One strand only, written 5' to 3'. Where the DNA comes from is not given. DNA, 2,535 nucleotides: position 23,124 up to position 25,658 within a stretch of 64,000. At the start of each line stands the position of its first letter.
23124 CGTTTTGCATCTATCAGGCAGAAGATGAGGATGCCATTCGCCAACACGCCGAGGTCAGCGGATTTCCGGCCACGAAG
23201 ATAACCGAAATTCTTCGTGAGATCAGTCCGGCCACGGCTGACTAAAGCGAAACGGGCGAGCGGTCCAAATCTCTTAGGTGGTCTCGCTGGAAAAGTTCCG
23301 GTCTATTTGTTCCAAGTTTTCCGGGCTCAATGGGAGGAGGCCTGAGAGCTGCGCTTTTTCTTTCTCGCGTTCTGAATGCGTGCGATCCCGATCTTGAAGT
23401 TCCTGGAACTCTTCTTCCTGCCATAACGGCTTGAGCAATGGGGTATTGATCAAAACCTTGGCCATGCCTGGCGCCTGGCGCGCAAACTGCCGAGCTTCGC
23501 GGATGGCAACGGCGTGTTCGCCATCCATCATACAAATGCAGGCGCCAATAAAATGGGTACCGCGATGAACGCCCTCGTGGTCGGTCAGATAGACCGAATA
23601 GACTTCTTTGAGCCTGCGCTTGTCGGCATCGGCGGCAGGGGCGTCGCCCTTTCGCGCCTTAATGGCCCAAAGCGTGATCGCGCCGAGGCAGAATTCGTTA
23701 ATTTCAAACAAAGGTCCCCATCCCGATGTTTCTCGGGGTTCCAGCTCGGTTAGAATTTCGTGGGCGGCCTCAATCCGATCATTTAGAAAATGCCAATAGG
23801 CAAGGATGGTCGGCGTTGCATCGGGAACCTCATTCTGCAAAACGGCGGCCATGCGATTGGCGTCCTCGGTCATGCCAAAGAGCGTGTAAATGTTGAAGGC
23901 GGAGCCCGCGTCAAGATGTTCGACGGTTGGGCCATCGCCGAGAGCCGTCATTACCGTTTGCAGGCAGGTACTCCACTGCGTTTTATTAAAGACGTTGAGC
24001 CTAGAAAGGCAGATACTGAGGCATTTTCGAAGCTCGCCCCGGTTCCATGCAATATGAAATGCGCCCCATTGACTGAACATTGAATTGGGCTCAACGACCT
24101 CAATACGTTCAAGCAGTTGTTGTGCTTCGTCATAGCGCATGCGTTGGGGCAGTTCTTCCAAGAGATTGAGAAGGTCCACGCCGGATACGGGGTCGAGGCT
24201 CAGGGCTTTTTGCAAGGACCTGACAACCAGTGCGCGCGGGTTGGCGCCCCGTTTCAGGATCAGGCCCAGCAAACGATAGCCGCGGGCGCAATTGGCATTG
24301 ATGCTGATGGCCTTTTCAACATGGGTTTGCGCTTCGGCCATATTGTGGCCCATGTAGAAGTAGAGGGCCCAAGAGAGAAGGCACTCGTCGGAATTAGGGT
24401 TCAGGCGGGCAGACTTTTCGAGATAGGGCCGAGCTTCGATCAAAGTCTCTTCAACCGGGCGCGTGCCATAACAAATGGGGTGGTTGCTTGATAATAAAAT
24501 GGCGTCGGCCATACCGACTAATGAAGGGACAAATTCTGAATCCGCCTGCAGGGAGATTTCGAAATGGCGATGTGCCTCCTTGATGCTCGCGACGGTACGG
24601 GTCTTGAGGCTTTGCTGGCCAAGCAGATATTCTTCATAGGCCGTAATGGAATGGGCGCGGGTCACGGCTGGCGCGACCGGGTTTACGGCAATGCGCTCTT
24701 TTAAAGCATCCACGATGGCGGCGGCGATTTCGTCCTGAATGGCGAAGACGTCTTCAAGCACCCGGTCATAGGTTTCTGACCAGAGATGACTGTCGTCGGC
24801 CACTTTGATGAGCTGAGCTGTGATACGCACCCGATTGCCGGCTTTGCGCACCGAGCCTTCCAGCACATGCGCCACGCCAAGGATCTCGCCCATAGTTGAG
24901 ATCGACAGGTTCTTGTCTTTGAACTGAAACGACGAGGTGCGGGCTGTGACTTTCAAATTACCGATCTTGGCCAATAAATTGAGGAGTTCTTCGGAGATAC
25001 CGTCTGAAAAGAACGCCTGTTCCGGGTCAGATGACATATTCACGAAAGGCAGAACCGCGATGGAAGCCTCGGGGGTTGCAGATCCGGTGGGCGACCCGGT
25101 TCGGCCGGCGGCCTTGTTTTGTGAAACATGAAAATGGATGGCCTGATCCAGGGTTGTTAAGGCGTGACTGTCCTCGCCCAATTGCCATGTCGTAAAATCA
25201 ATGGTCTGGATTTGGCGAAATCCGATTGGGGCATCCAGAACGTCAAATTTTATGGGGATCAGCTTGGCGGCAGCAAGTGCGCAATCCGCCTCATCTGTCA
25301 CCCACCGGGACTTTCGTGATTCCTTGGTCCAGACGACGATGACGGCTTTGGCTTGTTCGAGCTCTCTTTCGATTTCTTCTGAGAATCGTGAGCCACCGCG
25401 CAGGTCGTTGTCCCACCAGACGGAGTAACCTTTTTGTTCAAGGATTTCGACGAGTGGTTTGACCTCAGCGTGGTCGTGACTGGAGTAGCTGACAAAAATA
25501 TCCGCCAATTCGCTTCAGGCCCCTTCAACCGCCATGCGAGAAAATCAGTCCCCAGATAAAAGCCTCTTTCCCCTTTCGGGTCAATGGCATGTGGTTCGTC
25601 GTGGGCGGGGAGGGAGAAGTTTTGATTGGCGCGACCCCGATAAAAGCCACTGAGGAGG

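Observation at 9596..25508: Three same-strand paralogs within 16 kb: conserved effector and linker halves, divergent TPR sensor halves, no shared neighbour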

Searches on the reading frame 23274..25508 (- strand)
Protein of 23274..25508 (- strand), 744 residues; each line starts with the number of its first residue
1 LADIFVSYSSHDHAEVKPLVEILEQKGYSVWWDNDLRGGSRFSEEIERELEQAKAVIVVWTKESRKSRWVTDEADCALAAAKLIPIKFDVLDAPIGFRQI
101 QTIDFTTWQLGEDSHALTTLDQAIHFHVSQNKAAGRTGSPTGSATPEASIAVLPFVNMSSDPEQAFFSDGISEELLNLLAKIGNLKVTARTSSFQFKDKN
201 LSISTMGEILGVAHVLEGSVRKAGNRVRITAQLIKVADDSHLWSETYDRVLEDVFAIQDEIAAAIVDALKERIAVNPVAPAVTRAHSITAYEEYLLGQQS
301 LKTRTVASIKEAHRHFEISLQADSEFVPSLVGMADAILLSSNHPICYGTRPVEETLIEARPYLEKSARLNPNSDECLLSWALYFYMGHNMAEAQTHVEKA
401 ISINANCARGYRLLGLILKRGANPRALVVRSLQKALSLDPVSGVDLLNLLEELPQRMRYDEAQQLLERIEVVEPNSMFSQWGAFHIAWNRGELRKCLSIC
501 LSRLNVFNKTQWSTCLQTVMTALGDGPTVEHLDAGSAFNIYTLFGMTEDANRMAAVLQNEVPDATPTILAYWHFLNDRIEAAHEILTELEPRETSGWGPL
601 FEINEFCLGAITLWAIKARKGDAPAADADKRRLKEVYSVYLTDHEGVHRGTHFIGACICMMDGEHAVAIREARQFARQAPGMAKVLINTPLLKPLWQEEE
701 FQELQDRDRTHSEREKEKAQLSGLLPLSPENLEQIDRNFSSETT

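Call 6: search_protein_families(library=pfam, proteins=[window:23274-25508:-], max_evalue=0.1)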
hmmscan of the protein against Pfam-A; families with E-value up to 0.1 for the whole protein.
window:23274-25508:- (744 aa): 10 families
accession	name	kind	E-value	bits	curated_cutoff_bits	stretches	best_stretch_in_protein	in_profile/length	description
PF13676.11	TIR_2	-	4.2e-25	89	28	1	4-111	1-112/122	TIR domain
PF01582.25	TIR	-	2.1e-06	28.1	21.3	1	16-91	18-99/179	TIR domain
PF08937.16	ThsB_TIR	-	6.9e-05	23.6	21.2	1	5-79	1-85/100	Thoeris protein ThsB, TIR-like domain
PF13428.12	TPR_14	-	0.00031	21.6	23.5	0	358-380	19-41/44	Tetratricopeptide repeat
PF25063.1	ARM_TT21_C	-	0.0014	19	35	1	298-420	26-141/209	Tetratricopeptide repeat protein 21 C-terminal ARM domain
PF14559.12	TPR_19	-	0.0019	18.9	25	0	358-415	9-66/68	Tetratricopeptide repeat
PF07719.23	TPR_2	-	0.0029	18.1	27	0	376-406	3-33/34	Tetratricopeptide repeat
PF10137.14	CAP12-PCTIR_TIR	-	0.0046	17.4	24.7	1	4-64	2-63/119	CAP12/Pycsar effector protein, TIR domain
PF25062.1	ARM_TT21_N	-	0.022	14.9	40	0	354-475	80-200/222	Tetratricopeptide repeat protein 21 N-terminal ARM repeat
PF13181.12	TPR_8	-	0.067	13.8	25.7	0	389-406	16-33/34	Tetratricopeptide repeat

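Call 7: search_protein_families(library=padloc, proteins=[window:23274-25508:-], max_evalue=0.1)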
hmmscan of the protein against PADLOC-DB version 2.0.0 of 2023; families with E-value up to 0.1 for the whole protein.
window:23274-25508:- (744 aa): 13 families
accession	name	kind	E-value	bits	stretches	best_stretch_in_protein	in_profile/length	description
PDLC02421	Aga_TIR-PNTD1-PNTD2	-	2e-14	51.6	1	4-107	6-119/430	Class I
PDLC02403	Aga_TIR-PNTD1-PNTD2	-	4.2e-12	43.8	1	22-108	24-120/443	Class I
PDLC02012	SAVED5--SAVED_TIR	-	2.1e-11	41.6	1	2-80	14-94/404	-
PDLC05062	PDC-S66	-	4e-11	40.9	1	3-78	150-227/282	-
PDLC00436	ThsB1|ThsB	-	1.2e-06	26.1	1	3-74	37-113/183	TIR-like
PDLC00426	ThsB1|ThsB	-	6.6e-06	23.6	1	3-85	239-329/352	TIR-like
PDLC03957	bSEFIR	-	3.9e-05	21.6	1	3-62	40-103/412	-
PDLC00422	ThsB1|ThsB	-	7.2e-05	20.4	1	3-70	42-116/194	TIR-like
PDLC00425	ThsB1|ThsB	-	0.00034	17.8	1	3-86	253-344/389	TIR-like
PDLC00417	ThsB1|ThsB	-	0.00066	17.3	1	3-79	168-246/303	TIR-like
PDLC00434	ThsB1|ThsB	-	0.0009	16.4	1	4-77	141-216/396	TIR-like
PDLC00419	ThsB1|ThsB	-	0.0022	15.9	1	3-73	29-104/165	TIR-like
PDLC03016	TIR-TM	-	0.0072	14.2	1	34-75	37-78/293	-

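Call 8: search_protein_families(library=ncbifam, proteins=[window:23274-25508:-], max_evalue=0.1)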
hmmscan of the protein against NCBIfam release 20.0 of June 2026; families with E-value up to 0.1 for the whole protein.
window:23274-25508:- (744 aa): 10 families
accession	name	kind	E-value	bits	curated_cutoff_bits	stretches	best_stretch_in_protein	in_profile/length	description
NF042941.1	Retron_TIR_antiphage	equivalog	8.5e-08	31.4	600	1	2-95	340-440/464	TIR domain-containing anti-phage reverse transcriptase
NF058526.1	Thoeris_type3_ThcB4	equivalog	1.8e-07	30.3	220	1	4-79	130-207/375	Thoeris type III anti-phage system protein ThcB4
TIGR02521.1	type_IV_pilW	equivalog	0.00016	21.3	154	1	358-487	83-213/234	type IV pilus biogenesis/stability protein PilW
TIGR02917.1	PEP_TPR_lipo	equivalog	0.0002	19.4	312.2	1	356-477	141-261/899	XrtA/PEP-CTERM system TPR-repeat protein PrsT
NF047558.1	TPR_END_plus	domain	0.0004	20.3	32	0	656-704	6-54/56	TPR end-of-group domain-containing protein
NF007540.1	PRK10153.1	equivalog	0.0066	15.3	400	1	161-323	219-374/516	lysine decarboxylation/transport transcriptional activator CadC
NF009037.0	PRK12370.1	equivalog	0.0074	14.7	589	0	375-418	303-348/553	HilA/EilA family virulence transcriptional regulator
NF008757.0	PRK11788.1-5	equivalog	0.025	13.8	363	1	389-470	195-276/388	lipopolysaccharide assembly protein LapB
NF047371.1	FlcA_CTERM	equivalog_domain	0.031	12.7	300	1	342-405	315-378/646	periplasmic flagellar collar protein FlcA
NF033762.1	social_mot_Tgl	equivalog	0.08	12.3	225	0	376-420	140-182/252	social motility TPR repeat lipoprotein Tgl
